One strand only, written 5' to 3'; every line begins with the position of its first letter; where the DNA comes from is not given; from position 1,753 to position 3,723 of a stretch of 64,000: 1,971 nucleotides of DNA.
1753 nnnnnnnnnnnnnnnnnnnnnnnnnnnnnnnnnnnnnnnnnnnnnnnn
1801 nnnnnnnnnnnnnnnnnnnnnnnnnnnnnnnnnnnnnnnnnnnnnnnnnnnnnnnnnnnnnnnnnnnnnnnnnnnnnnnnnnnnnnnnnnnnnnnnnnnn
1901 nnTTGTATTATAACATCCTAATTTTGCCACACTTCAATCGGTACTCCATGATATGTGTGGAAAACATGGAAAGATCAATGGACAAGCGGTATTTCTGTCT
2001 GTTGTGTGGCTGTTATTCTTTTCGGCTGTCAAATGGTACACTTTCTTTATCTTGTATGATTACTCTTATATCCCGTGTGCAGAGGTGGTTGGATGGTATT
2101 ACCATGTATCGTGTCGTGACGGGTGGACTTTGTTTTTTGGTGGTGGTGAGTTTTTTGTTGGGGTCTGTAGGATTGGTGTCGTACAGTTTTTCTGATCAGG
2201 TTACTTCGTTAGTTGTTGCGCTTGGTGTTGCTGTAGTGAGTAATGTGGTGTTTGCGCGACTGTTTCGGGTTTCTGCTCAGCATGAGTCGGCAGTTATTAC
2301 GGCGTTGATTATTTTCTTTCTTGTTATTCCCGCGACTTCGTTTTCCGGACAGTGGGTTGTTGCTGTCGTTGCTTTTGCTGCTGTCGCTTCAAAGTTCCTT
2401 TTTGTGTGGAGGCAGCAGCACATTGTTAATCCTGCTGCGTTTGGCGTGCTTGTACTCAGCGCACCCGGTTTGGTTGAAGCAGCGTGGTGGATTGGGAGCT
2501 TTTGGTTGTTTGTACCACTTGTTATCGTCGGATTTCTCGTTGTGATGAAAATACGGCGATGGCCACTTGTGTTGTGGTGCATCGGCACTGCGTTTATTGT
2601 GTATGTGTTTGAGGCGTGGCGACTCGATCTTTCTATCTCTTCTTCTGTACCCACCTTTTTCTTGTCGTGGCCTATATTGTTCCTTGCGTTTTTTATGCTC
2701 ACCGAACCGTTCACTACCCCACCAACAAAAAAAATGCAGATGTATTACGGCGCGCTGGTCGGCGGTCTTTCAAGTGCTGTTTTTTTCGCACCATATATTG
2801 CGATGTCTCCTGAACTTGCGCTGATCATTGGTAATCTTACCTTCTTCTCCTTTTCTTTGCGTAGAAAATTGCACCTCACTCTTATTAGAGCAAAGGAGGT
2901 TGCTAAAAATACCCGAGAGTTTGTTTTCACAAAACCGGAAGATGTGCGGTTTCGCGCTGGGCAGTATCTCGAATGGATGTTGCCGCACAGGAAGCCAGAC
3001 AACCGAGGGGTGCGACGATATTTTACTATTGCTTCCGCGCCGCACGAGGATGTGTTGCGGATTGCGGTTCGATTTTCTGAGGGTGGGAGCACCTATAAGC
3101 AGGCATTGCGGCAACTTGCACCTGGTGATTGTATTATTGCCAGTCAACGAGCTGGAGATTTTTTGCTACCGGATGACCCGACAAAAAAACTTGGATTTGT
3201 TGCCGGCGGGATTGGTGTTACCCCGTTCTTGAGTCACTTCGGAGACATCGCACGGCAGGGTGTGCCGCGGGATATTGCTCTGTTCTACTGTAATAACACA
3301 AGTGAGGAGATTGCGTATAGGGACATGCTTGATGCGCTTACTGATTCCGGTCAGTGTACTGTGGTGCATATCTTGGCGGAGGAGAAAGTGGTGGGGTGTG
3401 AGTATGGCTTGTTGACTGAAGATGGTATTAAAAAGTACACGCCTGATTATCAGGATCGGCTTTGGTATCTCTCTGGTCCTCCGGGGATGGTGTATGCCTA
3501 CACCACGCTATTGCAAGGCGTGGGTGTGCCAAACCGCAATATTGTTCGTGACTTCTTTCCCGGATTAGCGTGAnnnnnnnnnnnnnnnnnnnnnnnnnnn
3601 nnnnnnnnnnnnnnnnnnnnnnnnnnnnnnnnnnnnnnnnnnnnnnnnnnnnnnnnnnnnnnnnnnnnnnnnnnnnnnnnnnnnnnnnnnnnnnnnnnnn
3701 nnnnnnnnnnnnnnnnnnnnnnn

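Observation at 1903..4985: Three-gene flavinylation module: membrane FNR-like oxidoreductase, FMN-binding-like anchored protein, ApbE flavin transferase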

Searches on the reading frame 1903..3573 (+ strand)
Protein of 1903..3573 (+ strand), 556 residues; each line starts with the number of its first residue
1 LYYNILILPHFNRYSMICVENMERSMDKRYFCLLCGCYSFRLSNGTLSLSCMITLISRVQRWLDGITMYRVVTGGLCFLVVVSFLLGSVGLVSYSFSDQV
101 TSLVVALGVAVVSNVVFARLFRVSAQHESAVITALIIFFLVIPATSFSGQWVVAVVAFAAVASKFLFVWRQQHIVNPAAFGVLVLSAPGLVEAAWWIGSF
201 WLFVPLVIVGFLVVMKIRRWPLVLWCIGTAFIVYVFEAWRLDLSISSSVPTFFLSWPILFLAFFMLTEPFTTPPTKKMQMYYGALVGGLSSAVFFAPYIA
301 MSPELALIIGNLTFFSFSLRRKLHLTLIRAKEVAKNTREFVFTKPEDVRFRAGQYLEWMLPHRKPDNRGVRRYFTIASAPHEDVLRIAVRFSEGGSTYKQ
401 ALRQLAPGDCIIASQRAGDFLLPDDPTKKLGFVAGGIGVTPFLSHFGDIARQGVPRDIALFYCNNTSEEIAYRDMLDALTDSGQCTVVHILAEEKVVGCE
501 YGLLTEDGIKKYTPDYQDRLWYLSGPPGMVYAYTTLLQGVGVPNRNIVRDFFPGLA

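Call 3: search_protein_families(library=pfam, proteins=[window:1903-3573:+], max_evalue=0.1)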
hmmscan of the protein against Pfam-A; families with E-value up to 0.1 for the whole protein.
window:1903-3573:+ (556 aa): 5 families
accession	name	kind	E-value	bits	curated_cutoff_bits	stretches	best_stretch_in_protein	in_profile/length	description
PF00175.26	NAD_binding_1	-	1.9e-11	45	22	1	432-532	1-106/109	Oxidoreductase NAD-binding domain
PF03116.20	NQR2_RnfD_RnfE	-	1.6e-10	41.3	27.7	2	202-312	175-281/296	NQR2, RnfD, RnfE family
PF00970.30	FAD_binding_6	-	3.5e-06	27.7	21.1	1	325-412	2-89/99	Oxidoreductase FAD-binding domain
PF08030.17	NAD_binding_6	-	0.0066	17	22.2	1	430-460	4-39/156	Ferric reductase NAD binding domain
PF13480.13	Acetyltransf_6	-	0.036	14.7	22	0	471-519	58-106/143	Acetyltransferase (GNAT) domain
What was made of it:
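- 2056..3573 (+): Fusion gene, 505 aa: NqrB/RnfD-like 10-helix membrane domain plus a C-terminal FNR-type FAD/NAD(P)H domain. Pfam PF03116, PF00970 and PF00175 (call 3).
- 2869..3570 (+): Cytoplasmic FNR-like domain (aa 272-505): FAD motif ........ (nt 3013-3036), NAD(P)H motifs GGIGVTP (3205-3225) and SGPPGM (3472-3489), C-terminal DFFPGLA. Pfam (call 3).
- Checked: ORF 1903..3573 hits PF03116 NQR2_RnfD_RnfE (E=1.6e-10, 41.3 bits, cutoff 27.7), PF00970 FAD_binding_6 and PF00175 NAD_binding_1 (call 3).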

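Call 4: search_protein_families(library=ncbifam, proteins=[window:1903-3573:+], max_evalue=0.1)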
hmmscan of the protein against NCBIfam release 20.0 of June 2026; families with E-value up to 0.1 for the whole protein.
window:1903-3573:+ (556 aa): 18 families
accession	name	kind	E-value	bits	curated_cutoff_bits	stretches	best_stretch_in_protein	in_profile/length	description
NF009805.0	PRK13289.1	equivalog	2e-22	79.7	432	1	348-552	183-392/399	NO-inducible flavohemoprotein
TIGR02160.1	PA_CoA_Oxy5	hypoth_equivalog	4.7e-18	65.1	420.8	1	346-552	29-241/352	1,2-phenylacetyl-CoA epoxidase subunit PaaE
NF045803.1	MethMoxFADbindMmoC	equivalog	1.3e-17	63.6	500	1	328-550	112-338/343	aromatic/alkene monooxygenase hydroxylase FAD-binding subunit MmoC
NF040810.1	BenC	equivalog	3e-16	59.5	430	1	327-547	109-325/333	benzoate 1,2-dioxygenase electron transfer component BenC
NF007964.0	PRK10684.1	equivalog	1.9e-12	46.8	383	1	349-552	36-237/333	NADH oxidoreductase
NF058606.1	GlBtMonoRdsGbcB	equivalog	2.5e-12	46.4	500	1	335-542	26-237/362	glycine betaine monooxygenase reductase subunit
TIGR01941.1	nqrF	equivalog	5.4e-11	42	295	1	403-552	247-403/405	NADH:ubiquinone reductase (Na(+)-transporting) subunit F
NF008822.0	PRK11872.1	equivalog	1.3e-09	37.5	402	1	346-547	133-330/341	anthranilate 1,2-dioxygenase electron transfer component AntC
NF005963.0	PRK08051.1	equivalog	1.4e-09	37.6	230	1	332-484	13-160/233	NAD(P)H-flavin reductase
TIGR01946.1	rnfD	subfamily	7e-06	25.6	207.05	1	208-290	206-289/327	RnfABCDGE type electron transport complex subunit D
NF052252.1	flav_redu_LuxG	exception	1e-05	24.8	340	1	339-531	17-207/232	flavin mononucleotide reductase LuxG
NF004317.0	PRK05713.1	equivalog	2.6e-05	23.6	338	1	347-495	116-260/312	iron-sulfur-binding ferredoxin reductase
NF002011.0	PRK00816.1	equivalog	8.6e-05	21.8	415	1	199-289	218-310/352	electron transport complex subunit RsxD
NF004859.0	PRK06214.1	equivalog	0.00015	20.6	432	1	413-487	378-453/539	sulfite reductase subunit alpha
NF003756.0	PRK05349.1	equivalog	0.0019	17.2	414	1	206-290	273-360/406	NADH:ubiquinone reductase (Na(+)-transporting) subunit B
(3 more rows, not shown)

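Call 25: find_homologous_proteins(query=window:2056-3573:+, max_evalue=1e-10)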
Query window:2056-3573:+ (505 aa): 2825 proteins with E <= 1e-10 among 8000 candidates; the best 120 are listed.
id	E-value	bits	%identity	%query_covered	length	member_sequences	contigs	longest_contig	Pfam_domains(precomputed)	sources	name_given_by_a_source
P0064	0.0e+0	1139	100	100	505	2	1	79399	PF00175.27,PF03116.21,PF00970.31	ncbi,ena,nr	ncbi:MAG: RnfABCDGE type electron transport complex subunit D [Candidatus Kaiserbacteria bacterium]|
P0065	1.8e-271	920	80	100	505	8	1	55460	PF00175.27,PF03116.21,PF00970.31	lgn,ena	-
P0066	1.8e-269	913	78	100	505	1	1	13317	PF00175.27,PF03116.21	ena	-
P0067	1.9e-258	877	77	100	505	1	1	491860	PF00175.27,PF00970.31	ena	-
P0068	2.9e-240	817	72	99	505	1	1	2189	PF00175.27,PF03116.21,PF00970.31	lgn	-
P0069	6.3e-240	816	71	100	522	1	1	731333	PF00175.27,PF03116.21,PF00970.31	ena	-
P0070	5.1e-237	806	68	100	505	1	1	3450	PF00175.27,PF03116.21,PF00970.31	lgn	-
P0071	2.0e-236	804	68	100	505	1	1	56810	PF00175.27,PF03116.21,PF00970.31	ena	-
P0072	1.2e-234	798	68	100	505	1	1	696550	PF00175.27,PF03116.21,PF00970.31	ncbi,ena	-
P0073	7.3e-230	782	67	100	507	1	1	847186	PF00175.27,PF03116.21,PF00970.31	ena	-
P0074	2.1e-229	781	67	100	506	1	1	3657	PF00175.27,PF03116.21,PF00970.31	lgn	-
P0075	7.3e-226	769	67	96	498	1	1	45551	PF00175.27,PF03116.21,PF00970.31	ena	-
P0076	1.3e-225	768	66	100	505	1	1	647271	PF00175.27,PF03116.21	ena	-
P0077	5.3e-224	763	66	97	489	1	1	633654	PF00175.27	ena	-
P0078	1.1e-217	742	64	100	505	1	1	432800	PF00175.27,PF03116.21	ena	-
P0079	2.1e-217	741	65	100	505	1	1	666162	PF00175.27,PF03116.21,PF00970.31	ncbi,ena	-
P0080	2.3e-212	725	64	100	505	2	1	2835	PF00175.27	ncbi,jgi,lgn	-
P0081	2.2e-210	718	61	100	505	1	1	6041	PF00175.27,PF03116.21,PF08030.18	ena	-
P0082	1.4e-205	702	59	100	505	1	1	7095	PF00175.27,PF03116.21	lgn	-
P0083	3.6e-204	698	61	100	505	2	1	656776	PF00175.27,PF03116.21,PF08030.18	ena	-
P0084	3.1e-187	642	58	99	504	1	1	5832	PF00175.27,PF03116.21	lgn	-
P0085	5.7e-184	631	56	100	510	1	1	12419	PF00175.27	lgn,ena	-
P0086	6.5e-182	624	57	100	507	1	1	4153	PF00175.27,PF03116.21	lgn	-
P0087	9.2e-174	597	54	100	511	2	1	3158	PF00175.27,PF03116.21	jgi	jgi:ferredoxin-NADP reductase/Na+-translocating ferredoxin:NAD+ oxidoreductase RnfD subunit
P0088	1.5e-172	593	53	99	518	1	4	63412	PF00175.27,PF03116.21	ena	-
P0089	3.5e-172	592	54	100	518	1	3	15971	PF00175.27,PF03116.21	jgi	jgi:ferredoxin-NADP reductase/Na+-translocating ferredoxin:NAD+ oxidoreductase RnfD subunit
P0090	3.8e-172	592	55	100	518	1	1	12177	PF00175.27,PF03116.21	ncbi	-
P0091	2.6e-170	586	55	100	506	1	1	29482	PF00175.27,PF03116.21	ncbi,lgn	ncbi:MAG: hypothetical protein AAGA35_03245 [Patescibacteria group bacterium]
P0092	3.6e-169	582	55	100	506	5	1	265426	PF00175.27,PF03116.21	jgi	jgi:glycine betaine catabolism B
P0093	1.8e-168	580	54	99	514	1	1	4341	PF00175.27,PF03116.21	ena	-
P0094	2.8e-168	579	54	100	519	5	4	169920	PF00175.27,PF03116.21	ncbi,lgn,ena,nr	ncbi:MAG: RnfABCDGE type electron transport complex subunit D [Candidatus Pacebacteria bacterium]|nr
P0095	9.5e-168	578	55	99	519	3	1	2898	PF00175.27,PF03116.21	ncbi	-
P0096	1.3e-167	577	54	98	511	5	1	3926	PF00175.27,PF03116.21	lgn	-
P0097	2.1e-167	576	54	100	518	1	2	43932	PF00175.27,PF03116.21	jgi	jgi:ferredoxin-NADP reductase/Na+-translocating ferredoxin:NAD+ oxidoreductase RnfD subunit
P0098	2.2e-167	576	54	100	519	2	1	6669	PF00175.27,PF03116.21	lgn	-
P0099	3.2e-167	576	52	100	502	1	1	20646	PF00175.27,PF08030.18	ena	-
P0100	3.5e-167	576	54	99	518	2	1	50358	PF00175.27,PF03116.21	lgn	-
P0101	1.0e-166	574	54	99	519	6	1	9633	PF00175.27,PF03116.21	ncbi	-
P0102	1.2e-166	574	53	98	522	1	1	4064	PF00175.27,PF03116.21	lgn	-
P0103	1.9e-166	573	54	98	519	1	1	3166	PF00175.27,PF03116.21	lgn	-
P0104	4.3e-166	572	54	97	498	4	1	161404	PF00175.27,PF03116.21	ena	-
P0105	1.1e-165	571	55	99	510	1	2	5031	PF00175.27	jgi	jgi:ferredoxin-NADP reductase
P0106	1.4e-165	570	53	99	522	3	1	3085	PF00175.27,PF03116.21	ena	-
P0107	5.9e-165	568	53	100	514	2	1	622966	PF00175.27,PF03116.21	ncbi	ncbi:MAG: RnfABCDGE type electron transport complex subunit D [Candidatus Paceibacterota bacterium]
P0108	7.0e-165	568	53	100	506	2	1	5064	PF00175.27,PF03116.21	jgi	-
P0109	1.1e-164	567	54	99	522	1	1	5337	PF00175.27,PF03116.21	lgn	-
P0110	1.4e-164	567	54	99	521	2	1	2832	PF00175.27,PF03116.21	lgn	-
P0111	2.5e-164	566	54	100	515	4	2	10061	PF00175.27,PF03116.21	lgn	-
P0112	3.9e-164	566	55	99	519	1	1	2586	PF00175.27,PF03116.21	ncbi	-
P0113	5.4e-164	565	53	98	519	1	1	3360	PF00175.27,PF03116.21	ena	-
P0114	1.9e-163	563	53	99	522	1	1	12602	PF00175.27,PF03116.21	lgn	-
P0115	2.8e-163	563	53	99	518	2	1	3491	PF00175.27,PF03116.21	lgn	-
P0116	7.6e-163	561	52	100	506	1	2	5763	PF00175.27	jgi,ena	-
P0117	1.2e-162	561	55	98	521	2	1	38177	PF00175.27,PF03116.21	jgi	jgi:ferredoxin-NADP reductase/Na+-translocating ferredoxin:NAD+ oxidoreductase RnfD subunit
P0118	1.3e-162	561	51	100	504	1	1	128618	PF00175.27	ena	-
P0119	1.5e-162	560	52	99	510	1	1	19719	PF00175.27,PF03116.21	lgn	-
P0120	2.0e-162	560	51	100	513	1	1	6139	PF00175.27,PF03116.21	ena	-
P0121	2.7e-162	560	53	99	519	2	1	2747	PF00175.27,PF03116.21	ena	-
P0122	3.9e-162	559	54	100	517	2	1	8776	PF00175.27,PF03116.21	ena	-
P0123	1.6e-161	557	54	99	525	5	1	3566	PF00175.27,PF03116.21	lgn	-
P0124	2.6e-161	556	53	99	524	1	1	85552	PF00175.27,PF03116.21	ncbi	-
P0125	2.7e-161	556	53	99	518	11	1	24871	PF00175.27,PF03116.21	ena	-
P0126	9.8e-161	554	52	100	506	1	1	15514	PF00175.27,PF03116.21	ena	-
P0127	1.0e-160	554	52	99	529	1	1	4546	PF00175.27,PF03116.21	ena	-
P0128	1.2e-160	554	51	100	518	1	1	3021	PF00175.27,PF03116.21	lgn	-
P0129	8.5e-160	551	51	99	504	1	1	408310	PF00175.27,PF00970.31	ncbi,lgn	-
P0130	1.1e-159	551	51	99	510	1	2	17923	PF00175.27,PF03116.21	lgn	-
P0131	1.1e-159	551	52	99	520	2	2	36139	PF00175.27,PF03116.21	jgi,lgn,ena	-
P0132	2.6e-159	550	53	99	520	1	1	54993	PF00175.27,PF03116.21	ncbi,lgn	-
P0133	2.7e-159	550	50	100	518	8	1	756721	PF00175.27,PF03116.21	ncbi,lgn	-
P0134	8.9e-159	548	52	99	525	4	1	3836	PF00175.27,PF03116.21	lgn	-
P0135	9.6e-159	548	53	99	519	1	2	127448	PF00175.27,PF03116.21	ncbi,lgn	-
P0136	1.2e-158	548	51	100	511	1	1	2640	PF00175.27,PF03116.21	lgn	-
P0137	1.8e-158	547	53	100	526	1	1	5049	PF00175.27,PF03116.21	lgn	-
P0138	2.0e-158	547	52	98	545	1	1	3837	PF00175.27,PF03116.21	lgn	-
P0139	2.1e-158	547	50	99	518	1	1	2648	PF00175.27,PF03116.21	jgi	-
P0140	3.8e-158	546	51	98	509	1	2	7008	PF00175.27,PF03116.21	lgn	-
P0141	4.0e-158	546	51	99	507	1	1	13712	PF00175.27,PF03116.21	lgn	-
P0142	4.8e-158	545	51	99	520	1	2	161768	PF00175.27,PF03116.21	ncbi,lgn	-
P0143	6.3e-158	545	53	99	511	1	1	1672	PF00175.27,PF03116.21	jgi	jgi:ferredoxin-NADP reductase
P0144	6.9e-158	545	50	100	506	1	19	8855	PF00175.27,PF03116.21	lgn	-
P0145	7.0e-158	545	52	99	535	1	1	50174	PF00175.27,PF03116.21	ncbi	-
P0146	8.3e-158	545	53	98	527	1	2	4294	PF00175.27,PF03116.21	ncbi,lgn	-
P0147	8.8e-158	545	50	100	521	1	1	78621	PF00175.27,PF03116.21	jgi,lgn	jgi:ferredoxin-NADP reductase/Na+-translocating ferredoxin:NAD+ oxidoreductase RnfD subunit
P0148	1.1e-157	544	52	99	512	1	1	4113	PF00175.27,PF03116.21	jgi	-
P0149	2.2e-157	543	50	100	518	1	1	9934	PF00175.27,PF03116.21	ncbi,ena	-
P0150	2.8e-157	543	53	99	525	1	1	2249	PF00175.27,PF03116.21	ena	-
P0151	2.9e-157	543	51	100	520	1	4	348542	PF00175.27,PF03116.21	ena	-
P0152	2.5e-156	540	53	99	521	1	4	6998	PF00175.27,PF03116.21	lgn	-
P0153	2.9e-156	540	51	100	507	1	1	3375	PF00175.27,PF03116.21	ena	-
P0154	3.1e-156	540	52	100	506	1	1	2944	PF00175.27,PF03116.21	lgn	-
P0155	3.9e-156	539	53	99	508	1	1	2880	PF00175.27,PF03116.21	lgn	-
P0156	4.6e-156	539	52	99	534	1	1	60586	PF00175.27,PF03116.21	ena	-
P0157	4.8e-156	539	52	99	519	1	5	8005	PF00175.27,PF03116.21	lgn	-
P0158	5.1e-156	539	51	98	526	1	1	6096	PF00175.27,PF03116.21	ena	-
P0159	5.1e-156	539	52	98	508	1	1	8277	PF00175.27,PF03116.21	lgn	-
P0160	1.2e-155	538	51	100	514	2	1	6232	PF00175.27,PF03116.21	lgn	-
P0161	2.2e-155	537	51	97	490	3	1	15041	PF00175.27,PF03116.21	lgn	-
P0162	3.3e-155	536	51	99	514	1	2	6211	PF00175.27,PF03116.21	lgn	-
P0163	5.1e-155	536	51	99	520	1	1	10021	PF00175.27,PF03116.21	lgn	-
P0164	6.1e-155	535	50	99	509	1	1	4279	PF00175.27,PF03116.21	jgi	-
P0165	8.8e-155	535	52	100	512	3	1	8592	PF00175.27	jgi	-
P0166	9.4e-155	535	52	99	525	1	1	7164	PF00175.27,PF03116.21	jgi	jgi:glycine betaine catabolism B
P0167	1.1e-154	534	52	97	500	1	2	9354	PF00175.27,PF03116.21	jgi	jgi:ferredoxin-NADP reductase/Na+-translocating ferredoxin:NAD+ oxidoreductase RnfD subunit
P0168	3.1e-154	533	53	94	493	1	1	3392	PF00175.27,PF03116.21,PF00970.31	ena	-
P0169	3.3e-154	533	51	98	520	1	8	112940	PF00175.27,PF03116.21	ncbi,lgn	-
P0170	4.6e-154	532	48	100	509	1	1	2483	PF00175.27,PF03116.21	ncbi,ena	-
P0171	5.8e-154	532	52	98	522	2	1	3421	PF00175.27,PF03116.21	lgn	-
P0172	5.9e-154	532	51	98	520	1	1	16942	PF00175.27,PF03116.21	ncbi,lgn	-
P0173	6.6e-154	532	49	100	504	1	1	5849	PF00175.27,PF03116.21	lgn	-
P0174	9.4e-154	531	50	100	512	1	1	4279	PF00175.27,PF03116.21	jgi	-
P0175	1.6e-153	531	50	99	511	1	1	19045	PF00175.27,PF03116.21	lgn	-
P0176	1.9e-153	530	50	99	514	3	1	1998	PF00175.27,PF03116.21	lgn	-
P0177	2.1e-153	530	52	99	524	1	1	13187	PF00175.27,PF03116.21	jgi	jgi:glycine betaine catabolism B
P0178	2.6e-153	530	50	99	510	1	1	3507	PF00175.27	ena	-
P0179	2.7e-153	530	53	98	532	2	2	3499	PF00175.27,PF03116.21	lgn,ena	-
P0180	4.0e-153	529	51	100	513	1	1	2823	PF00175.27,PF03116.21,PF08030.18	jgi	jgi:ferredoxin-NADP reductase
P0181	5.0e-153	529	53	98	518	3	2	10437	PF00175.27,PF03116.21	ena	-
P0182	5.7e-153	529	50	100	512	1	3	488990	PF00175.27,PF03116.21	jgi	jgi:glycine betaine catabolism B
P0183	7.1e-153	528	51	99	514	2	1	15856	PF00175.27,PF03116.21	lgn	-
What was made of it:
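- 2056..3573 (+): 100% identical to a 505-aa NCBI Kaiserbacteria MAG protein (call 25).
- Checked: (1) The first gene starts at ATG 2056, not TTG 1903, giving 505 aa. This is 100% identical to an NCBI Kaiserbacteria MAG protein of 505 aa, and most homologs are about 500-525 aa (call 25).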

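Call 27: search_solved_structures(query=window:2056-3573:+, max_evalue=0.01, show_alignments=0)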
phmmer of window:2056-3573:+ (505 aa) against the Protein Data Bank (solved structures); distinct sequences matched with E-value up to 0.01: 52.
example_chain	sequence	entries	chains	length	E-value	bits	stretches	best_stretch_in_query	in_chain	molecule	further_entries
5ogx_A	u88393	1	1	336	2.1e-11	46.8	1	270-499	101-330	Cytochrome P450 reductase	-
2eix_A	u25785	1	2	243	1.3e-09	40.9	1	276-490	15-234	NADH-cytochrome b5 reductase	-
1gvh_A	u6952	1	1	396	1.2e-08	37.7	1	298-500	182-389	FLAVOHEMOPROTEIN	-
7qty_A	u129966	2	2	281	2.1e-08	36.9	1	352-503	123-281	Na(+)-translocating NADH-quinone reductase subunit F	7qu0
1tvc_A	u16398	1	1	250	2.9e-08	36.5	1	281-499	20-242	METHANE MONOOXYGENASE COMPONENT C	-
7qu3_A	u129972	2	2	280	3.3e-08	36.3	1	323-503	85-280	Na(+)-translocating NADH-quinone reductase subunit F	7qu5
8ad4_A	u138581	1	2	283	6.8e-08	35.2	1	353-503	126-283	Na(+)-translocating NADH-quinone reductase subunit F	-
4u9u_A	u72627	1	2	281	7e-08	35.2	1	353-503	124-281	Na(+)-translocating NADH-quinone reductase subunit F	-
4uaj_A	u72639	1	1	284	7.1e-08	35.2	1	353-503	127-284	Na(+)-translocating NADH-quinone reductase subunit F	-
7xk3_F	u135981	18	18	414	1.4e-07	34.2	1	353-503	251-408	Na(+)-translocating NADH-quinone reductase subunit F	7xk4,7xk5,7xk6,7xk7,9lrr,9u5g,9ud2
8a1t_F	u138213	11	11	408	1.8e-07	33.8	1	353-503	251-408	Na(+)-translocating NADH-quinone reductase subunit F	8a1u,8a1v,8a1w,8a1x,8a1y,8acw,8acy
8ad3_A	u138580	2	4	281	3.6e-07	32.8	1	353-499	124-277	Na(+)-translocating NADH-quinone reductase subunit F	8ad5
5tr9_A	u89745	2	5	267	4e-07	32.7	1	288-430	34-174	Ferredoxin-NADP reductase | Oxidoreductase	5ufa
6rr3_A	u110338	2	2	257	2.4e-06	30.1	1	289-425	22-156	Ferredoxin-NADP reductase | Ferredoxin--NADP reductase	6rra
9gxb_A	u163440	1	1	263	2.5e-06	30.1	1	289-425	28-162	ferredoxin--NADP(+) reductase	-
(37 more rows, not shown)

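Call 58: predict_structure(alignment_id=A3)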
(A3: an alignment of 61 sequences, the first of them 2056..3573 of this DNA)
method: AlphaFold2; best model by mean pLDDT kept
length: 505 residues; sequences in the alignment: 61
mean_pLDDT: 89.6   pTM: 0.85
mean pLDDT of the five models: 89.6, 89.5, 87.8, 85.9, 85.0
residues with pLDDT >= 90: 322; 70-90: 167; 50-70: 13; < 50: 3
segments of 3 or more residues with pLDDT < 50: 503-505
pLDDT, mean of each block of 10 residues (from residue 1): 74 82 96 95 93 97 94 88 94 87 94 84 88 82 82 94 90 95 92 89 83 87 91 94 81 91 85 93 93 90 88 67 90 93 82 92 88 94 93 94 93 94 93 94 95 95 96 92 96 94 48
secondary structure, 60 per line:
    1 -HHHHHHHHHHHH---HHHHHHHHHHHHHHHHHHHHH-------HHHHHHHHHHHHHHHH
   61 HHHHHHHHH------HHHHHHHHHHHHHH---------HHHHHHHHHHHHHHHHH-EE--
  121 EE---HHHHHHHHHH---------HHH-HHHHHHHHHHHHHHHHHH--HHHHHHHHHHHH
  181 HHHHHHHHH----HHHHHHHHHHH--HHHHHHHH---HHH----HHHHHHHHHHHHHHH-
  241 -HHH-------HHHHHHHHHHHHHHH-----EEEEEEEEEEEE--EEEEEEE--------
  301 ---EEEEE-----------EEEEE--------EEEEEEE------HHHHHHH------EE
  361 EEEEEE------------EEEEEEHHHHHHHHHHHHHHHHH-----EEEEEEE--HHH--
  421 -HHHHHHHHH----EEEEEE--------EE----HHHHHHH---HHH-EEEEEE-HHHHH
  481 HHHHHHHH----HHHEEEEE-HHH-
elements in order: H2-13 H17-37 H45-69 H76-89 H99-115 H126-135 H149-166 H169-189 H194-204 H207-214 H225-239 H252-266 E272-283 E286-292 E304-308 E320-324 E333-339 H346-352 E359-366 E379-384 H385-401 E407-413 H422-430 E435-440 H455-461 E469-474 H476-488 E496-500
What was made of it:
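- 2056..3573 (+): AF2 pLDDT 89.6, pTM 0.85 (call 58).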
